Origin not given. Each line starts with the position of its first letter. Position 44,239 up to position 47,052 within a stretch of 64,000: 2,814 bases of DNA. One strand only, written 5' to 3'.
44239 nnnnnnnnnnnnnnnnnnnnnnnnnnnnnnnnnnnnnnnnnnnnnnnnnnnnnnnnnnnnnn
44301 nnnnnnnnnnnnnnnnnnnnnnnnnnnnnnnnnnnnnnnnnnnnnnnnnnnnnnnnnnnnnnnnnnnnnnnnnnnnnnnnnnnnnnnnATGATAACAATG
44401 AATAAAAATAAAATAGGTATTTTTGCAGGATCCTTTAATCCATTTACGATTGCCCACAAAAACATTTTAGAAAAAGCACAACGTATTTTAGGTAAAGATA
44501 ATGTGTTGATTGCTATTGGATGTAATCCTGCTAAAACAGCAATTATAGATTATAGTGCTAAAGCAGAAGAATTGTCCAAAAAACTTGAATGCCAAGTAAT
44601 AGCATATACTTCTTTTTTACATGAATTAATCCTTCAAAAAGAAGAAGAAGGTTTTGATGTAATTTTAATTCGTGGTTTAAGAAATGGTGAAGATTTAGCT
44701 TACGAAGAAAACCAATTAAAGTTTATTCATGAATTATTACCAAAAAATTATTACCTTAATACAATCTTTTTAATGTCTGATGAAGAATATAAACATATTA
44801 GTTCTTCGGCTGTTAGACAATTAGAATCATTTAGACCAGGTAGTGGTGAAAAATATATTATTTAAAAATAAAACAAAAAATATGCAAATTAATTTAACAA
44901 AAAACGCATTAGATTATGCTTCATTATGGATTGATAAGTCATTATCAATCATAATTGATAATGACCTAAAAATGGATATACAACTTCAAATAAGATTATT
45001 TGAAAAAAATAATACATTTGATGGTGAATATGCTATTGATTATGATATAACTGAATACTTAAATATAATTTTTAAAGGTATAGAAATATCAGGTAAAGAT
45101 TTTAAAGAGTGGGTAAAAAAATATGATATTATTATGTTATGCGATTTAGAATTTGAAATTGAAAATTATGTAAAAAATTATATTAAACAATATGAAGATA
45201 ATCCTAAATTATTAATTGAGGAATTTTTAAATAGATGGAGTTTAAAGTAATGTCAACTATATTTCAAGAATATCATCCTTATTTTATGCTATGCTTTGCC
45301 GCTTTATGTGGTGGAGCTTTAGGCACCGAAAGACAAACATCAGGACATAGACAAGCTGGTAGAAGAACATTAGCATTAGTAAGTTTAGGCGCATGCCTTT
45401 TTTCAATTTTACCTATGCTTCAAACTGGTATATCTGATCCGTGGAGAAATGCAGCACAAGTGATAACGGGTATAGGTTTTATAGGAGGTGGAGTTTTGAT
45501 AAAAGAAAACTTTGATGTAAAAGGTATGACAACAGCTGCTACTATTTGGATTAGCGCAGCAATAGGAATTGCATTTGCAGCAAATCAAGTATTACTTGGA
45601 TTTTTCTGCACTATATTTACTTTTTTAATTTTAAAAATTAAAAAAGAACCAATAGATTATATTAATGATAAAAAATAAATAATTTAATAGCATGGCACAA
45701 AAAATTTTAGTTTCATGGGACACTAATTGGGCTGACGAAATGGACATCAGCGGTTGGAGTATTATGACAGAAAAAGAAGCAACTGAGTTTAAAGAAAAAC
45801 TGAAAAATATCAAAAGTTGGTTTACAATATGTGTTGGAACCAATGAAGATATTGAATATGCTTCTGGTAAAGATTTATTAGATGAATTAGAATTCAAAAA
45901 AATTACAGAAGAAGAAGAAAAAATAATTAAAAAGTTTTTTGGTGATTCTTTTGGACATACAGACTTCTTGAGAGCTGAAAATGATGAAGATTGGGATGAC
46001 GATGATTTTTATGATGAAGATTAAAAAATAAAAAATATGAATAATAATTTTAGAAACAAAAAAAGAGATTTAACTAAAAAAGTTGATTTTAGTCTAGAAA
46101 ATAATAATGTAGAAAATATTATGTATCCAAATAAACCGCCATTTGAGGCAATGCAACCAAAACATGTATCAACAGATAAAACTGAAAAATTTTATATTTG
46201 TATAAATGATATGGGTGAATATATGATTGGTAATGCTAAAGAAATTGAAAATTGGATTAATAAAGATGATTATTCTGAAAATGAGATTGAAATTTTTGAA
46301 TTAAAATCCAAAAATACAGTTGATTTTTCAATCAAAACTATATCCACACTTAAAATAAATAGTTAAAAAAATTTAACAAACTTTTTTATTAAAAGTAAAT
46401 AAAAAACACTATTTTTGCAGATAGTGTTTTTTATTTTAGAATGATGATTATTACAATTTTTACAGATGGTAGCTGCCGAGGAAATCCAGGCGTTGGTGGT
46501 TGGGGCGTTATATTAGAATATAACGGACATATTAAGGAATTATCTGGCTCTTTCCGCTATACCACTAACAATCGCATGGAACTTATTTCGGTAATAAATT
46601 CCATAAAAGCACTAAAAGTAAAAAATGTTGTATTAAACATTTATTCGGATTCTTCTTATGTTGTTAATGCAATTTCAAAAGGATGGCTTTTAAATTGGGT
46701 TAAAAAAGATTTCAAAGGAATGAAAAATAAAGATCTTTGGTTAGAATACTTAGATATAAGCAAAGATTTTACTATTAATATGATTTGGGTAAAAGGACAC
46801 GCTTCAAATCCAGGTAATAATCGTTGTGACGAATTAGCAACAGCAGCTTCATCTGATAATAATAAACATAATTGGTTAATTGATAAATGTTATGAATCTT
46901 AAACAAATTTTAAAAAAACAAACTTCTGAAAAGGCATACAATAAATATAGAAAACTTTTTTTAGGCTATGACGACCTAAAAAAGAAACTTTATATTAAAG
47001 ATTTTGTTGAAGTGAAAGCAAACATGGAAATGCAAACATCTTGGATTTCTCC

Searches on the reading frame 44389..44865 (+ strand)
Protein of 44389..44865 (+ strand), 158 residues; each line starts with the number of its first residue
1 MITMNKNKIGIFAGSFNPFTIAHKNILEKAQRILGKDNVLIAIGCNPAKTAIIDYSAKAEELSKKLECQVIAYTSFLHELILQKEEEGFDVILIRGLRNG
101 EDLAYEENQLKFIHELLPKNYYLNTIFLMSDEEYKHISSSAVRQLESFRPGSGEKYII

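Call 7: search_protein_families(library=pfam, proteins=[window:44389-44865:+], max_evalue=0.01)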
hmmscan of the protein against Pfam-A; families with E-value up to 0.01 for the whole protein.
window:44389-44865:+ (158 aa): 1 family
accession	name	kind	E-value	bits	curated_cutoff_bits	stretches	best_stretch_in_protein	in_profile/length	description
PF01467.32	CTP_transf_like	-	3.1e-12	47.3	21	1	11-144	1-132/133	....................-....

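Call 15: search_solved_structures(query=window:44389-44865:+, show_alignments=2, max_evalue=0.01)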
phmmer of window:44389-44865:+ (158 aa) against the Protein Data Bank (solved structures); distinct sequences matched with E-value up to 0.01: 35.
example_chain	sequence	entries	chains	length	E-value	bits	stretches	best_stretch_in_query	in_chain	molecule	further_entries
3nd5_A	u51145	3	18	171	4.6e-14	56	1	7-148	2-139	Phosphopantetheine adenylyltransferase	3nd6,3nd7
5ts2_A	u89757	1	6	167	5.2e-12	49.3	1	11-148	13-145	Phosphopantetheine adenylyltransferase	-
3x1j_A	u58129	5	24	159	6e-12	49.1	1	11-148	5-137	Phosphopantetheine adenylyltransferase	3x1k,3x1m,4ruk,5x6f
9xwq_A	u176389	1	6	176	9.2e-12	48.5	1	7-147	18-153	Phosphopantetheine adenylyltransferase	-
9xwd_A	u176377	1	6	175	1.1e-10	45.1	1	7-147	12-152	Phosphopantetheine adenylyltransferase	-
5jbn_A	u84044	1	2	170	9.8e-10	42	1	8-146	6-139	Phosphopantetheine adenylyltransferase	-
1b6t_A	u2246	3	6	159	1e-09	41.9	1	8-146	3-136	PROTEIN (PHOSPHOPANTETHEINE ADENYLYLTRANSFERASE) | PHOSPHOPANTETHEINE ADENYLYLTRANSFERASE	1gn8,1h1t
6cck_A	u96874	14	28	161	1.1e-09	41.8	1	8-146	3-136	Phosphopantetheine adenylyltransferase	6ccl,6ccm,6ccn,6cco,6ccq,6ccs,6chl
6b7a_A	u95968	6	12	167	1.2e-09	41.7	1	8-146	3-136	Phosphopantetheine adenylyltransferase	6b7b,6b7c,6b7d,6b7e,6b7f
1qjc_A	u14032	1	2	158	1.3e-09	41.6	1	8-146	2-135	PHOSPHOPANTETHEINE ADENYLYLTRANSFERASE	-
8zn2_A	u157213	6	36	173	1.8e-09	41.1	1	10-145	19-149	Phosphopantetheine adenylyltransferase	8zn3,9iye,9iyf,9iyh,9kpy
9iyg_A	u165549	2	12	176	1.9e-09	41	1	10-145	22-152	Phosphopantetheine adenylyltransferase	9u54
1vlh_A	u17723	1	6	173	2.6e-09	40.6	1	10-146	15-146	Phosphopantetheine adenylyltransferase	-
8xsv_A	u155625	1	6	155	3.7e-09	40.1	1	7-148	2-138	Phosphopantetheine adenylyltransferase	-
8i8i_A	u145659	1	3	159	4.2e-09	39.9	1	10-146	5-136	Phosphopantetheine adenylyltransferase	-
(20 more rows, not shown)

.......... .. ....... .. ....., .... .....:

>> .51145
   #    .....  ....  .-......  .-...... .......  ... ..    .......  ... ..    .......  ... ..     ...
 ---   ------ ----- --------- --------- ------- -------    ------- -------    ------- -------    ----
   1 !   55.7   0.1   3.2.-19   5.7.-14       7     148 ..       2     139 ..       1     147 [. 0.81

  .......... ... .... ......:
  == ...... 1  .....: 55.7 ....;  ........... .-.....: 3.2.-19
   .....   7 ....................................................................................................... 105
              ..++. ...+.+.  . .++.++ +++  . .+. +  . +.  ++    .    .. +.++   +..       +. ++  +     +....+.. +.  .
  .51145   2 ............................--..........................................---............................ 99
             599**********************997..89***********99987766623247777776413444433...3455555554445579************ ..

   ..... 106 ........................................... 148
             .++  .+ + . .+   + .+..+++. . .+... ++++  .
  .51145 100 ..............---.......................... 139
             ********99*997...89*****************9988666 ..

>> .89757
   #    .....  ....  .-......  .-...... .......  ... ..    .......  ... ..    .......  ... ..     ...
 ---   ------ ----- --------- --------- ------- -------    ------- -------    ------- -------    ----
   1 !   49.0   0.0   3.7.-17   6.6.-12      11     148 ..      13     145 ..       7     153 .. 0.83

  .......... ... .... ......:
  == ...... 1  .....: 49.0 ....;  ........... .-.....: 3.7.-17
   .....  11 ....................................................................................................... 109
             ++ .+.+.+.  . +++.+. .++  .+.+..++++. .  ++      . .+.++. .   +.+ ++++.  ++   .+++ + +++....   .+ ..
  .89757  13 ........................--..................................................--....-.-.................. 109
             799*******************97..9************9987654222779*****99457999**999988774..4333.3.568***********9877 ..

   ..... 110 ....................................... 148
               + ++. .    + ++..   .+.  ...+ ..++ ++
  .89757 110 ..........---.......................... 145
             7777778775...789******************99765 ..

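Call 47: search_dna_similar(query=window:44389-44865:+, collection=phages, mode=protein, max_rows=40, max_evalue=0.001)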
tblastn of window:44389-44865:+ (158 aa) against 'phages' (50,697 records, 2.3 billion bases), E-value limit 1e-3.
Records with a match: 57; places in all: 57; records where one place covers at least 80% of the query: 56.
Best place of each record, by identity: <60% 57.
By first word of the organism name: Prevotella 15; Bacteriophage 9; Brevundimonas 7; Caulobacter 5; Listeria 4; uncultured 3; Salmonella 3; Enterococcus 2; Bertelyvirus 2; Acinetobacter 2; and 4 more.
By host as written in the record: - 15; Prevotella sp. 15; Caulobacter vibrioides CB15 7; Brevundimonas pondensis LVF1 6; Listeria monocytogenes 4; Homo sapiens 2; Campylobacter jejuni 2; Enterococcus faecalis 1; and 5 more.
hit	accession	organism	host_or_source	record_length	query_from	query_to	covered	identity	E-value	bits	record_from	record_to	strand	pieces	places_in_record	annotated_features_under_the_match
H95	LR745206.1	uncultured phage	metagenomic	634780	9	158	95%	51.0%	2e-43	157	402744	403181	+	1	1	record has no annotation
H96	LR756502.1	uncultured phage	metagenomic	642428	9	148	89%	42.0%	8e-30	119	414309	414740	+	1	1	record has no annotation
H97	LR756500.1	uncultured phage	metagenomic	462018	8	145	87%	35.4%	8e-12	67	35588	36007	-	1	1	record has no annotation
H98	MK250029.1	Prevotella phage Lak-C1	Prevotella sp.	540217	6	157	96%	30.8%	2e-5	49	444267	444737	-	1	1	record has no annotation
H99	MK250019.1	Prevotella phage Lak-A2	Prevotella sp.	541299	6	157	96%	30.8%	2e-5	49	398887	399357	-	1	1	record has no annotation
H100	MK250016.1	Prevotella phage Lak-A1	Prevotella sp.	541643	6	157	96%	30.8%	2e-5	49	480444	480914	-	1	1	record has no annotation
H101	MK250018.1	Prevotella phage Lak-A1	Prevotella sp.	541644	6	157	96%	30.8%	2e-5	49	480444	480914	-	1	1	record has no annotation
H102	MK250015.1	Prevotella phage Lak-A1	Prevotella sp.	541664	6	157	96%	30.8%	2e-5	49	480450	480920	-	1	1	record has no annotation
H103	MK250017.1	Prevotella phage Lak-A1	Prevotella sp.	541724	6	157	96%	30.8%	2e-5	49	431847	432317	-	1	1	record has no annotation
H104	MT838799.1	Bacteriophage sp.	human fecal samples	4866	1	148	94%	30.9%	2e-12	69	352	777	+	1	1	record has no annotation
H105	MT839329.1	Bacteriophage sp.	human fecal samples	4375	8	148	89%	32.3%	3e-12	69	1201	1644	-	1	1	record has no annotation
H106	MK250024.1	Prevotella phage Lak-B5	Prevotella sp.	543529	11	154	91%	30.5%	3e-5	48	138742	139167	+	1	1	record has no annotation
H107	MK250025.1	Prevotella phage Lak-B6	Prevotella sp.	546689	11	154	91%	30.5%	3e-5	48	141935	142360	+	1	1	record has no annotation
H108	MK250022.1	Prevotella phage Lak-B3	Prevotella sp.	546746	11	154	91%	30.5%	3e-5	48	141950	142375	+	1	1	record has no annotation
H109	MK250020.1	Prevotella phage Lak-B1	Prevotella sp.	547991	11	154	91%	30.5%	3e-5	48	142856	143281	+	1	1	record has no annotation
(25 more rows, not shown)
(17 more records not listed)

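Call 48: search_protein_families(library=ncbifam, proteins=[window:44389-44865:+], max_evalue=0.01)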
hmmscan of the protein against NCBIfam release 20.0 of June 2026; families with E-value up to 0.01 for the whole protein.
window:44389-44865:+ (158 aa): 8 families
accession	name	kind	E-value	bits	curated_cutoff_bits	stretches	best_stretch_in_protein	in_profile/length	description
TIGR01510.1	coaD_prev_kdtB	equivalog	4e-25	88.6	103.3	1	10-148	2-135/155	pantetheine-phosphate adenylyltransferase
TIGR00125.1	cyt_tran_rel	domain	6.1e-07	29.5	27.7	1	9-56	1-50/65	adenylyltransferase/cytidyltransferase family protein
NF000841.0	PRK00071.1-4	equivalog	2.3e-05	24.3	197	1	4-70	4-69/194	nicotinate-nucleotide adenylyltransferase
TIGR00482.1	TIGR00482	equivalog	2.4e-05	24.4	112.45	1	11-49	1-39/194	nicotinate (nicotinamide) nucleotide adenylyltransferase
NF000843.0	PRK00071.2-2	equivalog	4.2e-05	23.1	240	1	4-50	9-56/212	nicotinate-nucleotide adenylyltransferase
NF005519.0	PRK07152.1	equivalog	7.7e-05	21.8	315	1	8-41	2-35/361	nicotinate-nucleotide adenylyltransferase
NF000846.0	PRK00071.2-5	equivalog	0.0043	16.6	329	1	7-50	19-63/210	nicotinate-nucleotide adenylyltransferase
NF006479.0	PRK08887.1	equivalog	0.0073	16.1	164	1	7-60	2-53/174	nicotinate-nicotinamide nucleotide adenylyltransferase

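Call 67: search_protein_families(library=padloc, proteins=[window:44389-44865:+], max_evalue=0.01)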
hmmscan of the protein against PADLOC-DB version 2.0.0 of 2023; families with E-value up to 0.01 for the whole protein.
window:44389-44865:+ (158 aa): 0 families

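Call 73: find_related_loci(query=A3, collection=viral_contigs, flank=10000)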
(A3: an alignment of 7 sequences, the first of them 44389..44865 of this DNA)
Query A3 (158 aa) in viral_contigs; peptide patterns used: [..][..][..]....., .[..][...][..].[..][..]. (x = any residue, [..] = any of these).
209 stretches matched a pattern; 107 encode a relative of the query (tblastn E <= 1e-3); the best 80 are kept; 80 distinct loci.
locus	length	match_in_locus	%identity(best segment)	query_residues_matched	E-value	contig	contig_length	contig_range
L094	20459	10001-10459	77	6-158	5e-78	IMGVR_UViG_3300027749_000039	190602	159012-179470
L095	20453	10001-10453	56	9-158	3e-54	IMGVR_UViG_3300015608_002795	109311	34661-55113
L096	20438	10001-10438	59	9-158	7e-54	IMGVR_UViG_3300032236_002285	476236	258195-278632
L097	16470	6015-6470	52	9-158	3e-51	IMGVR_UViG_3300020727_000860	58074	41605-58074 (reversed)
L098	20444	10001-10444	50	9-158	8e-47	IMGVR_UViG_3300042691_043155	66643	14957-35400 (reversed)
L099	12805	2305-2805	46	1-157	3e-46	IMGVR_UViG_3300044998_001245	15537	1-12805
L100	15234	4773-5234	46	2-157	3e-41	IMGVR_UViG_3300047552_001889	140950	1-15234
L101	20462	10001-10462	46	9-158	1e-41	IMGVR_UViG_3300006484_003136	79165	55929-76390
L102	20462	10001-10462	46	9-158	1e-41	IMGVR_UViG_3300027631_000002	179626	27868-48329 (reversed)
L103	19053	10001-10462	46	9-158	1e-41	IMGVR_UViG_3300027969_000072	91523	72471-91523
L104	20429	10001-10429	49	9-148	8e-41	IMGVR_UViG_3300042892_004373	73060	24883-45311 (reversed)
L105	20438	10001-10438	45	8-157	3e-39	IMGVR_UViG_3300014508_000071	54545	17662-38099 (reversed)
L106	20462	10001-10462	39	9-157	5e-35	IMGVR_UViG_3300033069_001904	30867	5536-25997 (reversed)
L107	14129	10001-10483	43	9-157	2e-35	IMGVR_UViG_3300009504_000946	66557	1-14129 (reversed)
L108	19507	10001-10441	47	9-153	3e-35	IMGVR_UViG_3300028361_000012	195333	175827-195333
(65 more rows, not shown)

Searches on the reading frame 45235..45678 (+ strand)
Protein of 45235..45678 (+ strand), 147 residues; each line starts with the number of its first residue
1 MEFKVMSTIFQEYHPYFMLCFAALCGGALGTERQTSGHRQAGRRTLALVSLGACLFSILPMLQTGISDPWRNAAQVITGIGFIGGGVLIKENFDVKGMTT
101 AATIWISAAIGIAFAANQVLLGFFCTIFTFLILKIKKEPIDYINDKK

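Call 8: search_protein_families(library=pfam, proteins=[window:45235-45678:+], max_evalue=0.01)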
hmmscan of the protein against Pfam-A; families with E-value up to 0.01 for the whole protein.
window:45235-45678:+ (147 aa): 1 family
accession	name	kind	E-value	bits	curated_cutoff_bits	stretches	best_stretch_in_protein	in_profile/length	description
PF02308.21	MgtC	-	3.4e-32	111.8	31.4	1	19-137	1-116/121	MgtC family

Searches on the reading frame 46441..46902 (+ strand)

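Call 8: search_protein_families(library=pfam, proteins=[window:46441-46902:+], max_evalue=0.01)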
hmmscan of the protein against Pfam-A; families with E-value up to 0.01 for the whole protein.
window:46441-46902:+ (153 aa): 1 family
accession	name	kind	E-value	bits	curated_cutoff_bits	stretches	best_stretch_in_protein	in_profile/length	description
PF00075.30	RNase_H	-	1e-37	129.9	25.8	1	4-137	4-140/141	RNase H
